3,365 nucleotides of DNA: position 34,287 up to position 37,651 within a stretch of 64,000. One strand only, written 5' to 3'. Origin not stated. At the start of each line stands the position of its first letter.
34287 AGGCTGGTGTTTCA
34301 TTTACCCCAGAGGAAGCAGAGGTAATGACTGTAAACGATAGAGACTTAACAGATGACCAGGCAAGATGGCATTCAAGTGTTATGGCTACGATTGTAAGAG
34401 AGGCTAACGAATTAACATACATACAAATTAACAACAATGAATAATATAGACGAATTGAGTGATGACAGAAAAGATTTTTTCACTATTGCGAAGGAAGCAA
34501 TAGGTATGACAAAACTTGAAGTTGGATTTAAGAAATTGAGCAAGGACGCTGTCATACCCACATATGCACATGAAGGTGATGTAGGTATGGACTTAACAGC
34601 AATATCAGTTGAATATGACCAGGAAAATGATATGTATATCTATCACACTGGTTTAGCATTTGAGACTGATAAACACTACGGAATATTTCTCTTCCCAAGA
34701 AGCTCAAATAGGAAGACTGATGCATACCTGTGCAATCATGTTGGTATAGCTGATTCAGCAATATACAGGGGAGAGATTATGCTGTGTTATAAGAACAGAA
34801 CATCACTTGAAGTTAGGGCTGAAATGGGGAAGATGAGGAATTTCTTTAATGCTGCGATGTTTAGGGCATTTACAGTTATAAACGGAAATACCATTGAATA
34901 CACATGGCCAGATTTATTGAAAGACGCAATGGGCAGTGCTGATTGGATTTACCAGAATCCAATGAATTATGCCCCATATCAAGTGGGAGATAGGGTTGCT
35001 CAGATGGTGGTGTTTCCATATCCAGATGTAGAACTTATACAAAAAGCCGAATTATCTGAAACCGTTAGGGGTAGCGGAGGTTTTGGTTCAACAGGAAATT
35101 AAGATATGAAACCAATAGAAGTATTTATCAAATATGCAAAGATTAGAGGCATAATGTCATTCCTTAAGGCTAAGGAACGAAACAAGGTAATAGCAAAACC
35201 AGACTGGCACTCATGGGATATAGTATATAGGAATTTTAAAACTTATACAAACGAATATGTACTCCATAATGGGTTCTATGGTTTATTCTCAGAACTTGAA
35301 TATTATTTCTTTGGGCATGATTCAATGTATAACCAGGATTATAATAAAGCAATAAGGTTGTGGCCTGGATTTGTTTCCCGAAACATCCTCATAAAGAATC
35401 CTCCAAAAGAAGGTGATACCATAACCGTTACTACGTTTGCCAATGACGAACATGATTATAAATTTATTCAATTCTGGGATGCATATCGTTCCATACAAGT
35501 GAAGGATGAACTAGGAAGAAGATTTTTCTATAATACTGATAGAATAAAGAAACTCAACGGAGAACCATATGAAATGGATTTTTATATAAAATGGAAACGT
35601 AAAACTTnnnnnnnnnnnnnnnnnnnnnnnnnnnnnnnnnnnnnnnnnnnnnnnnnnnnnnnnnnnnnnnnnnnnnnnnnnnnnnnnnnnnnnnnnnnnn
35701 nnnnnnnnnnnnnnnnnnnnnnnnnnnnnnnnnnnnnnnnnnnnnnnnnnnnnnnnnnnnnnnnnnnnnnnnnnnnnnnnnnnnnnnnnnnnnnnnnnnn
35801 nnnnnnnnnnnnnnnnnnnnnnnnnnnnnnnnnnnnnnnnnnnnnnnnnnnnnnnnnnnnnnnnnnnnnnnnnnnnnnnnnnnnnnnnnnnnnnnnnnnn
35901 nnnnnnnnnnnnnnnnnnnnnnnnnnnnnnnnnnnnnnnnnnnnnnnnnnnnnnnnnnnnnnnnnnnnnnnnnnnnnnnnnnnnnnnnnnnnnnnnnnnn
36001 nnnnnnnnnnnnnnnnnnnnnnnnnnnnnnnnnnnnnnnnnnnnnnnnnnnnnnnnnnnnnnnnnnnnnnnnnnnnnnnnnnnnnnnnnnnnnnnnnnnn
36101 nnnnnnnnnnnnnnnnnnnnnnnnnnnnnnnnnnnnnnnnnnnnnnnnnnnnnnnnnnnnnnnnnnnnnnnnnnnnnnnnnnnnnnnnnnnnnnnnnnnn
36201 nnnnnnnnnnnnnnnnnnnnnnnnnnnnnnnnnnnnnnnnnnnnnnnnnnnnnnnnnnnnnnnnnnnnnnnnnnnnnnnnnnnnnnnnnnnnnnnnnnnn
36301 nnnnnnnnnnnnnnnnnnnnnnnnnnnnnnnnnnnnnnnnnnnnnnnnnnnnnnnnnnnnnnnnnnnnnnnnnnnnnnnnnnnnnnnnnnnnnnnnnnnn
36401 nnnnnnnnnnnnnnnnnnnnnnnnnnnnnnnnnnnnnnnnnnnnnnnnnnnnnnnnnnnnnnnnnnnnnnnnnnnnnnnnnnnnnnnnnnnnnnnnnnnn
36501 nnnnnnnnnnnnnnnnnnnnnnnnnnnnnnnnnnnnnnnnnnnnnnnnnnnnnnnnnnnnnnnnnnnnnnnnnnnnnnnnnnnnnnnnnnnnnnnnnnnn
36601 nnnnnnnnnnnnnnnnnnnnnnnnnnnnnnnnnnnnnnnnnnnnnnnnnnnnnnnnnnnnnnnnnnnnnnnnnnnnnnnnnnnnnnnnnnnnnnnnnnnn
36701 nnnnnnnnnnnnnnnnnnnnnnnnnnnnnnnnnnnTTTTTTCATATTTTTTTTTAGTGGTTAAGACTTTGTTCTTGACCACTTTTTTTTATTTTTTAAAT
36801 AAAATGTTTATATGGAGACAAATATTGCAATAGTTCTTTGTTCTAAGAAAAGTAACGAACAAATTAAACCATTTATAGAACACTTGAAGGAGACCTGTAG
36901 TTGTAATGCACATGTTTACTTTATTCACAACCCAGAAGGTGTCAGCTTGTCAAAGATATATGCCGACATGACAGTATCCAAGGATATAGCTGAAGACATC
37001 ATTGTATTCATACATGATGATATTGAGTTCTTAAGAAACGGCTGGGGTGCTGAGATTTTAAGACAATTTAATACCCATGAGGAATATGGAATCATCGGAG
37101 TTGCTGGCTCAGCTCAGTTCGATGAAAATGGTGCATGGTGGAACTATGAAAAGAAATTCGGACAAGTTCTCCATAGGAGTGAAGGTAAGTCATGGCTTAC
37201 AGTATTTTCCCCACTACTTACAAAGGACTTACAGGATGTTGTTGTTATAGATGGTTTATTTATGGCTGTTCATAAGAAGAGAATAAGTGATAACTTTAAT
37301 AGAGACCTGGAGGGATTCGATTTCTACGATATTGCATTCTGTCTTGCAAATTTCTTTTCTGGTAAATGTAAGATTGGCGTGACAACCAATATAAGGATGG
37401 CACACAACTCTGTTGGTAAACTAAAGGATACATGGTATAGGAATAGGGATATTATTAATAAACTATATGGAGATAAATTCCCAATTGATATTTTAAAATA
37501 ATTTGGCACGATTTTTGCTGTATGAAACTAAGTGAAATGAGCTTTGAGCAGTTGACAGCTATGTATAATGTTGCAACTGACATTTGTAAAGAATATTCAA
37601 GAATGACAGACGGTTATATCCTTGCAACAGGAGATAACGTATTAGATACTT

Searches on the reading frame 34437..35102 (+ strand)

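Call 67: search_protein_families(library=phrogs, proteins=[window:34437-35102:+], max_evalue=0.001)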
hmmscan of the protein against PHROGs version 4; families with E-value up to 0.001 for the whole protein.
window:34437-35102:+ (221 aa): 1 family
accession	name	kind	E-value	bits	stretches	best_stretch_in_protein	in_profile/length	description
phrog_135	-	DNA, RNA and nucleotide metabolism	1.5e-38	134.5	1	19-221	132-291/463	dUTPase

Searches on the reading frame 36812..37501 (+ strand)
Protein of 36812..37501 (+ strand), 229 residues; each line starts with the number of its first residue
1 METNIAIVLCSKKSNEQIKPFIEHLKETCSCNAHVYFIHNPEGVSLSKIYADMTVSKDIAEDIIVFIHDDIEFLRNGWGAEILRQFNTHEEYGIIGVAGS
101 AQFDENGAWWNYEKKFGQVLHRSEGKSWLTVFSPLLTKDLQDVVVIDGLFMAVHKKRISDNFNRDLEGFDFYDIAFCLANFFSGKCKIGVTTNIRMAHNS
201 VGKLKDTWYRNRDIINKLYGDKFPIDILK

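Call 67: search_protein_families(library=phrogs, proteins=[window:36812-37501:+], max_evalue=0.001)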
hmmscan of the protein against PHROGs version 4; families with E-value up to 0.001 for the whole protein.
window:36812-37501:+ (229 aa): 0 families

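Call 102: search_protein_families(library=pfam, proteins=[window:36812-37501:+], max_evalue=0.01)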
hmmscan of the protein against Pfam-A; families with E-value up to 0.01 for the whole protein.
window:36812-37501:+ (229 aa): 1 family
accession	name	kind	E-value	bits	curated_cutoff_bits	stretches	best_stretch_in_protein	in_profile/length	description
PF13712.12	Glyco_tranf_2_5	-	1.1e-26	94.3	27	1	7-215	2-206/210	Glycosyltransferase like family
